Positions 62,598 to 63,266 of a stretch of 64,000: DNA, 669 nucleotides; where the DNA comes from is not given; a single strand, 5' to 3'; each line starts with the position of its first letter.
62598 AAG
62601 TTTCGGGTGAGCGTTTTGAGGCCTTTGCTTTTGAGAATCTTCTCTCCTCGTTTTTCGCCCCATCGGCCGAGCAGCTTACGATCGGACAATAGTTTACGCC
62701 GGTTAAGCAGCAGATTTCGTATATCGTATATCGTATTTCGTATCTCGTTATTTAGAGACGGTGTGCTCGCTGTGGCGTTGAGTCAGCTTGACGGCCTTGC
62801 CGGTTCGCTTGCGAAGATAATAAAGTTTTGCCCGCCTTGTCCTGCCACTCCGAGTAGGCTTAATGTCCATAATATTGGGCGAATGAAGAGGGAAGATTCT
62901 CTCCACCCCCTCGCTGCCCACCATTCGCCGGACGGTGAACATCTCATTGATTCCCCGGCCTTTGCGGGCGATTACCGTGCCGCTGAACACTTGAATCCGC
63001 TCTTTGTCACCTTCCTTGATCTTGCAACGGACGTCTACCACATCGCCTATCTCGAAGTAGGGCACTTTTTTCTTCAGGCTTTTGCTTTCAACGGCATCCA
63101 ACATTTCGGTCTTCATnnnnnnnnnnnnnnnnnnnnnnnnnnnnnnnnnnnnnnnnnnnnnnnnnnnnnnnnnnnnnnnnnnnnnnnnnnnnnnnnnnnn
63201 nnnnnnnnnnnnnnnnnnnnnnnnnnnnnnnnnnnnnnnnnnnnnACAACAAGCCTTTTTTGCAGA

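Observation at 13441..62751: STRR-like heptanucleotide tandem arrays in three sequence flavours throughout the window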

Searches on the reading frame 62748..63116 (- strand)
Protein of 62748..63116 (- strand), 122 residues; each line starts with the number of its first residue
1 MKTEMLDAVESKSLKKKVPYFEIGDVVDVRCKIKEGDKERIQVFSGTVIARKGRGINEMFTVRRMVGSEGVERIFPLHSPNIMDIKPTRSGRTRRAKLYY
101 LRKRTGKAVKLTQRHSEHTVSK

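Call 10: search_protein_families(library=pfam, proteins=[window:62748-63116:-])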
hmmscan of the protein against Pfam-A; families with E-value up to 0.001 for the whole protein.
window:62748-63116:- (122 aa): 1 family
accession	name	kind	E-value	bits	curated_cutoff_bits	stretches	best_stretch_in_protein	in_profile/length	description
PF01245.26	Ribosomal_L19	-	3.2e-43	146.6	22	1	5-113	2-110/111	Ribosomal protein L19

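Call 14: find_encoding_contigs(protein=window:62748-63116:-, flank=10000, max_places=10)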
Protein window:62748-63116:- (122 aa): 1 contig read that carries it; 1 place shown.
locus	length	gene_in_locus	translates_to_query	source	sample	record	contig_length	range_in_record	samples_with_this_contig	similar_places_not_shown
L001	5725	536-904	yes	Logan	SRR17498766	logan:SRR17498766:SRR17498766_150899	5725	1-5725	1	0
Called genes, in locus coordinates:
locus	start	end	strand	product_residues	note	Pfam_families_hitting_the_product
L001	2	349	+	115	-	?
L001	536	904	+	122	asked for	PF01245:Ribosomal_L19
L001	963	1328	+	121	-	PF02021:UPF0102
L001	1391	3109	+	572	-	PF14559:TPR_19 (faint), PF13365:Trypsin_2, PF13181:TPR_8 (faint), PF13428:TPR_14 (faint), PF13432:TPR_16 (faint), PF23914:TPR_CcmH_CycH (faint), PF00515:TPR_1 (faint), PF07719:TPR_2 (faint), +3 more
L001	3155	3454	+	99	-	PF13428:TPR_14 (weak), PF13432:TPR_16, PF14559:TPR_19 (weak)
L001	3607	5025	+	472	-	-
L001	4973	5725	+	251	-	?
